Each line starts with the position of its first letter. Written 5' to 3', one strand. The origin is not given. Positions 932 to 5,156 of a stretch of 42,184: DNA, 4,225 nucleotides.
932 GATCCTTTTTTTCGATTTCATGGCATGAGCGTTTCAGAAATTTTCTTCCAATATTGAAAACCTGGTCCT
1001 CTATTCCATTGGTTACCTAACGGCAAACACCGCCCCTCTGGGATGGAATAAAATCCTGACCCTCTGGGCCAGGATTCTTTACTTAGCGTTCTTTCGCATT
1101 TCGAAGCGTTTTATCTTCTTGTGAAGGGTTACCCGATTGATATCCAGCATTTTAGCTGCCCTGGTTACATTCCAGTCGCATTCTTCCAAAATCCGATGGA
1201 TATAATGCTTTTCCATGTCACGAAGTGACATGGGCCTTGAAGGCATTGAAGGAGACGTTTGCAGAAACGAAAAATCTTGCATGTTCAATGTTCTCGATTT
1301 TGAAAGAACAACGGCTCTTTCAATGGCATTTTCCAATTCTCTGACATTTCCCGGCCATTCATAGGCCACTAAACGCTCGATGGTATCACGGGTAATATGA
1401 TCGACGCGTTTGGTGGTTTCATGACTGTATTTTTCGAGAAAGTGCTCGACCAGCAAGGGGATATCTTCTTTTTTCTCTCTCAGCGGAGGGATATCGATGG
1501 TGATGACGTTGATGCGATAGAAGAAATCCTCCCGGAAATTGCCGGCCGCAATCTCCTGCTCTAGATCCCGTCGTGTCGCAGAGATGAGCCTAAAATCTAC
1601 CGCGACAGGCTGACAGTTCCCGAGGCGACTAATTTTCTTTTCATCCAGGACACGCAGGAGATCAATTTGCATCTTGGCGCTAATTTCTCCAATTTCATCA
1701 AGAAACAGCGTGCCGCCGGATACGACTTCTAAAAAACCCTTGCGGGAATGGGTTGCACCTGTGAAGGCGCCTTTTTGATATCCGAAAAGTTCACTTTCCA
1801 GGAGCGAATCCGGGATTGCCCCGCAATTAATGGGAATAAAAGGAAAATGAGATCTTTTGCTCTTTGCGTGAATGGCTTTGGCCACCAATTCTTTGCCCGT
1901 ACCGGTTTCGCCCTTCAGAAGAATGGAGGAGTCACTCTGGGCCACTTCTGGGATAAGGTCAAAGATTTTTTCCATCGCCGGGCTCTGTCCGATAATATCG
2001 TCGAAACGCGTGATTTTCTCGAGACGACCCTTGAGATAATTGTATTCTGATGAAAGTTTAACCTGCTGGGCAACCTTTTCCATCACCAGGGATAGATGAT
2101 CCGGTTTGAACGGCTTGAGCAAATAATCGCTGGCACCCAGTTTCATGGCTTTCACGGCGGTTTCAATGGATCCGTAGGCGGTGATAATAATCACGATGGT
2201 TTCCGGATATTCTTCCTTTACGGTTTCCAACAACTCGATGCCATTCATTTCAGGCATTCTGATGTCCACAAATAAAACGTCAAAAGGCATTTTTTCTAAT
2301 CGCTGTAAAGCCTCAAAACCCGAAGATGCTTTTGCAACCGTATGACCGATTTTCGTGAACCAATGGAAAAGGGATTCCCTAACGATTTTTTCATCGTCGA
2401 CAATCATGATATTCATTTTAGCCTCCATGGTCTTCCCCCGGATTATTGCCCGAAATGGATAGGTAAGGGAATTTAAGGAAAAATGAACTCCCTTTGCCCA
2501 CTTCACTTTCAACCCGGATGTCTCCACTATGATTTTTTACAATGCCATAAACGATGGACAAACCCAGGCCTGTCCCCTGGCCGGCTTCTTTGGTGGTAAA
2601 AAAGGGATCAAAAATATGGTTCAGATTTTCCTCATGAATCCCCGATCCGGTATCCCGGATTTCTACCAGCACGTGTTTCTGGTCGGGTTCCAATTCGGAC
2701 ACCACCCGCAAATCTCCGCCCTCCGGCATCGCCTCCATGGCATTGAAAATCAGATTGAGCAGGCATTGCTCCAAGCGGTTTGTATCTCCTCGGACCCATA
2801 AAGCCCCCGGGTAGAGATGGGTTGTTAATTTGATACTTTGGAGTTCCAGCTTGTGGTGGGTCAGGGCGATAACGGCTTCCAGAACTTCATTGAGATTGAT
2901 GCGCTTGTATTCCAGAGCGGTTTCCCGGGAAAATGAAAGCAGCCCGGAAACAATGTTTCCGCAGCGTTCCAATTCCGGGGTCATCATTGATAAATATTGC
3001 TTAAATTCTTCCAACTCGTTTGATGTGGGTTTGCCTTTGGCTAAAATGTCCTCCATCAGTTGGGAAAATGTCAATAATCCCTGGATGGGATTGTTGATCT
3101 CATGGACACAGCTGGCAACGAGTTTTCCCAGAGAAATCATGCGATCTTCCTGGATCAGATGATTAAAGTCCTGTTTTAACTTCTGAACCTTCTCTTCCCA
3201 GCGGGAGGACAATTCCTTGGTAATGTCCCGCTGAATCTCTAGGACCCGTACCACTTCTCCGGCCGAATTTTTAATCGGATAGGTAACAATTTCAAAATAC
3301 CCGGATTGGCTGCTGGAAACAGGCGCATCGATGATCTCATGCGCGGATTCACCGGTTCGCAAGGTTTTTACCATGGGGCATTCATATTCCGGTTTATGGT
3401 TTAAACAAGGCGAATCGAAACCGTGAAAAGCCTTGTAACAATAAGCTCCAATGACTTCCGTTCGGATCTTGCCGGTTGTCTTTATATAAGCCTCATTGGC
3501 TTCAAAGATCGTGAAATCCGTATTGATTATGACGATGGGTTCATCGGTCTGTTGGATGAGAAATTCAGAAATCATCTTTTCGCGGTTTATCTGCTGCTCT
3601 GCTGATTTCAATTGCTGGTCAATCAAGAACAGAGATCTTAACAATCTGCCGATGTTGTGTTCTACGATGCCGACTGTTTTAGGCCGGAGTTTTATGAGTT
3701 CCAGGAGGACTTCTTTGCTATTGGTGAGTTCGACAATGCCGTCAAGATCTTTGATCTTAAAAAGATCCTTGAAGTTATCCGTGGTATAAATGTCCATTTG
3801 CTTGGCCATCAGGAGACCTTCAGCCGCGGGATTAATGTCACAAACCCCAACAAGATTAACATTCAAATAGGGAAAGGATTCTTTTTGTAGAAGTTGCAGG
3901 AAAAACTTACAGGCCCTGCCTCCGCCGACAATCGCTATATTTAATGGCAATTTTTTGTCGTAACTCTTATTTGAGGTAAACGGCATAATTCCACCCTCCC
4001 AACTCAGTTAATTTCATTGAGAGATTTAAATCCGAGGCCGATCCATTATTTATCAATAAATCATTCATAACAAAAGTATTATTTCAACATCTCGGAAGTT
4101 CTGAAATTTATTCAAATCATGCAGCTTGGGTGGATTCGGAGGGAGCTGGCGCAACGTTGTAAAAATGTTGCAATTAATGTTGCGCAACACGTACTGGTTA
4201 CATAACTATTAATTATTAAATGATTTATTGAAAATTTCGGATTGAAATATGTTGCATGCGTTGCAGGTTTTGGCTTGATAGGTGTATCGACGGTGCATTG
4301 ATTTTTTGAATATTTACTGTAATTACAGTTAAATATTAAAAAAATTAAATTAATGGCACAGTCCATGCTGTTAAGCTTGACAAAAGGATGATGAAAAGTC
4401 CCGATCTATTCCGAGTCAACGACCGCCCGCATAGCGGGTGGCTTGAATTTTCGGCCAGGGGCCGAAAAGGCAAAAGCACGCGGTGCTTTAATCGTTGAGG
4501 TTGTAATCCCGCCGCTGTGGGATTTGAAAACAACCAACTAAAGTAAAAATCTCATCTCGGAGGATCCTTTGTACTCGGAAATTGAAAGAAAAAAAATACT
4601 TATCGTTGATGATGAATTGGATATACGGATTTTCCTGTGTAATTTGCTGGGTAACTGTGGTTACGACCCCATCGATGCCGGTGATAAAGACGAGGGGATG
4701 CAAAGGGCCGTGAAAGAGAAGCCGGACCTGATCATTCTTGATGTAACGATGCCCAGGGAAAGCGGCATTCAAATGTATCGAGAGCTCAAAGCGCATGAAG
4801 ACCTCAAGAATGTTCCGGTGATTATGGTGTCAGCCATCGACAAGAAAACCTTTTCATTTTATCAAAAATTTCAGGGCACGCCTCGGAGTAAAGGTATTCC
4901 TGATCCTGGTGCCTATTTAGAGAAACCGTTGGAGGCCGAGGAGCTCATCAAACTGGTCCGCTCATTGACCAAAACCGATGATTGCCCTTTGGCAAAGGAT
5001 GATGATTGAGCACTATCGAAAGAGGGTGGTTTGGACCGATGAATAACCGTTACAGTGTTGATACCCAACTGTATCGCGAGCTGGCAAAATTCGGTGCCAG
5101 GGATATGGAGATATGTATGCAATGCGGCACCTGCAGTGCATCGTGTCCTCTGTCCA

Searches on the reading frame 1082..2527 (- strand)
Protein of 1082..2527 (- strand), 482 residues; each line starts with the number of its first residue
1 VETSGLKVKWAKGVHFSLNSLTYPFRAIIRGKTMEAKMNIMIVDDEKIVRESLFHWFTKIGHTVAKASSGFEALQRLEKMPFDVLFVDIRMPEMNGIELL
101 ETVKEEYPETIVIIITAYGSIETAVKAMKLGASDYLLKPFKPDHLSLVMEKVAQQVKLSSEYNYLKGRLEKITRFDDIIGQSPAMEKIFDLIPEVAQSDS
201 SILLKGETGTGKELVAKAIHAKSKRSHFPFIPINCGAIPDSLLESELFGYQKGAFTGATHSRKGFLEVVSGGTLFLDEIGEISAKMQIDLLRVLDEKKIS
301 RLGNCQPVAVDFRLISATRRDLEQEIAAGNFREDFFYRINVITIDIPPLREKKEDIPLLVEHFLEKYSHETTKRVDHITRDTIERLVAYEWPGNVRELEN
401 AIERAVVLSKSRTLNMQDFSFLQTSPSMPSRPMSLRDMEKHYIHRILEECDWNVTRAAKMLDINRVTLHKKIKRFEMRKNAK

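Call 8: search_protein_families(library=pfam, proteins=[window:1082-2527:-], max_evalue=0.001)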
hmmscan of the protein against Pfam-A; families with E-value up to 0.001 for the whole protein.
window:1082-2527:- (482 aa): 10 families
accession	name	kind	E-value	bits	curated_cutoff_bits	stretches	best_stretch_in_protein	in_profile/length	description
PF00158.32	Sigma54_activat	-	1.1e-68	230.6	20.2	1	178-344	1-167/168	Sigma-54 interaction domain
PF00072.30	Response_reg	-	2.1e-31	108.8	30.2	1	40-146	1-107/111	Response regulator receiver domain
PF25601.1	AAA_lid_14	-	8.2e-26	90.1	27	1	350-420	1-71/87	AAA+ ATPase lid domain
PF14532.12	Sigma54_activ_2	-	1.5e-21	77.5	25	1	179-349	1-138/138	Sigma-54 interaction domain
PF02954.25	HTH_8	-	7.1e-15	54.9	22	1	434-475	1-42/42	Bacterial regulatory protein, Fis family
PF07728.20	AAA_5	-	1.1e-06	29.2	22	1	202-318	2-121/139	AAA domain (dynein-related subfamily)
PF00004.35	AAA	-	6.1e-05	23.9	21.2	1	202-320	1-110/131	ATPase family associated with various cellular activities (AAA)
PF07726.17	AAA_3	-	0.00016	22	27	1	202-325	2-116/131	ATPase family associated with various cellular activities (AAA)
PF07724.20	AAA_2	-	0.00017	22.1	27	1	200-301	4-106/166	AAA domain (Cdc48 subfamily)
PF01078.27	Mg_chelatase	-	0.00088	19.2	20.3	0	257-299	93-135/207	Magnesium chelatase, subunit ChlI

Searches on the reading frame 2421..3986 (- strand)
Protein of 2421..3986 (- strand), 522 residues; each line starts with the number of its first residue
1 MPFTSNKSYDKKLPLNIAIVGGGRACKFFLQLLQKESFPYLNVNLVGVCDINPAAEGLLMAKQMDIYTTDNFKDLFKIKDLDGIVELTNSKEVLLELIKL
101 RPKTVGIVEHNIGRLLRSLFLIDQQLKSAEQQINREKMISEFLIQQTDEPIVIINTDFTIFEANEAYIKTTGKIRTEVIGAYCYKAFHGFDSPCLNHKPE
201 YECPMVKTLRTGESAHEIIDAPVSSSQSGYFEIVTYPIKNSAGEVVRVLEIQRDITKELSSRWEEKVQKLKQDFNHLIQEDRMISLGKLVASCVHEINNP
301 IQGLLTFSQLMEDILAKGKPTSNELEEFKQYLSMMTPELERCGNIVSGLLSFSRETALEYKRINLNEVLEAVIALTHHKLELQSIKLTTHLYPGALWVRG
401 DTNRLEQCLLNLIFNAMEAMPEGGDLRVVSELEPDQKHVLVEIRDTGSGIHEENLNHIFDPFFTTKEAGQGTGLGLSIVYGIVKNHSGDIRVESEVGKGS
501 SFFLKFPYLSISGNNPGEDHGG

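Call 8: search_protein_families(library=pfam, proteins=[window:2421-3986:-], max_evalue=0.001)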
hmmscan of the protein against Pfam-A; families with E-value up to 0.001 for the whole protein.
window:2421-3986:- (522 aa): 5 families
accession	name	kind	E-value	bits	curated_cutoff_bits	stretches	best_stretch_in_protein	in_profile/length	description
PF02518.31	HATPase_c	-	6.7e-27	94.6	26.4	1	400-508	1-109/111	Histidine kinase-, DNA gyrase B-, and HSP90-like ATPase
PF13426.13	PAS_9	-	1e-10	42.2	27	1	149-257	2-103/103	PAS domain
PF00512.31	HisKA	-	4.6e-10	39.9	26.9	1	286-356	2-64/66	His Kinase A (phospho-acceptor) domain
PF08448.16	PAS_4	-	1.1e-09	38.9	23.1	1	146-257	3-107/110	PAS fold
PF14501.12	HATPase_c_5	-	0.00013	22.2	22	1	408-495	9-91/102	GHKL domain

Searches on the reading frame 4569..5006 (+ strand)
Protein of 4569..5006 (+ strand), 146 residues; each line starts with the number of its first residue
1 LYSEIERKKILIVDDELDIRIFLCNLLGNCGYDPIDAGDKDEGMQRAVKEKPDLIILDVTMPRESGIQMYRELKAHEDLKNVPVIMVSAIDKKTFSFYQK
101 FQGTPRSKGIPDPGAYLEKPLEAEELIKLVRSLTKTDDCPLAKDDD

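Call 8: search_protein_families(library=pfam, proteins=[window:4569-5006:+], max_evalue=0.001)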
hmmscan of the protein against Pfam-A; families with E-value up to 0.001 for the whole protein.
window:4569-5006:+ (146 aa): 1 family
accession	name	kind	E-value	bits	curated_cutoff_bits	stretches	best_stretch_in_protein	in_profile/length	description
PF00072.30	Response_reg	-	1.6e-17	64.1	30.2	1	10-93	1-82/111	Response regulator receiver domain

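Call 35: search_protein_families(library=ncbifam, proteins=[window:4569-5006:+], max_evalue=0.00001)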
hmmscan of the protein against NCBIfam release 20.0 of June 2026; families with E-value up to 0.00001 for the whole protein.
window:4569-5006:+ (146 aa): 63 families (the best 25 are shown)
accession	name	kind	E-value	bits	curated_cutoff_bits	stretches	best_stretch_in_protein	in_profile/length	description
NF045717.1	DVU0259_DivK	exception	5.7e-26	91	160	1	7-132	2-114/117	DVU0259 family response regulator domain-containing protein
TIGR02154.1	PhoB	equivalog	1.8e-19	69.9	296.2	1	8-133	3-119/226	phosphate regulon transcriptional regulator PhoB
NF047465.1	hybrid_HK_LvrA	exception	5.8e-16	57.7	1200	1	6-134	466-584/819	hybrid histidine kinase/response regulator LvrA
NF007546.0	PRK10161.1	equivalog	8.6e-16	58.2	471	1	8-93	3-88/229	phosphate response regulator transcription factor PhoB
NF045944.1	ResRegRpaBCyano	equivalog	2.4e-15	56.5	330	1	11-128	1-106/229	response regulator transcription factor RpaB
NF007135.0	PRK09581.1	equivalog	3e-15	56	474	1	9-135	4-121/457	PleD family two-component system response regulator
NF051870.1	NAssimRespRegNtrX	equivalog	1.5e-13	50.4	600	1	9-136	3-121/452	nitrogen assimilation response regulator NtrX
NF040534.1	resp_reg_YycF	equivalog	1.9e-13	50.2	340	1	8-131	1-112/231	response regulator YycF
NF007005.1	PRK09468.1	equivalog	8.5e-13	48.3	331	1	6-133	2-118/237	osmolarity response regulator transcription factor OmpR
NF053854.1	RespRegPhoBBctds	equivalog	8.7e-13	48.1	270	1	10-94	1-84/225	two-component system response regulator PhoB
NF040689.1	MtrAB_MtrA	equivalog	1.5e-12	47.3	300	1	10-133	1-112/219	MtrAB system response regulator MtrA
NF007969.0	PRK10693.1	equivalog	1.7e-12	47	329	1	4-92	4-90/337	two-component system response regulator RssB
NF007820.0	PRK10529.1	equivalog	2.6e-12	46.6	325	1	9-94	3-85/225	two-component system response regulator KdpE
NF051850.1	RespRegRprY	equivalog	1e-11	44.7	370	1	6-130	3-116/234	response regulator transcription factor RprY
NF041866.1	EpsW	equivalog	2e-11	43.6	200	1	6-136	4-127/131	exopolysaccharide biosynthesis response regulator EpsW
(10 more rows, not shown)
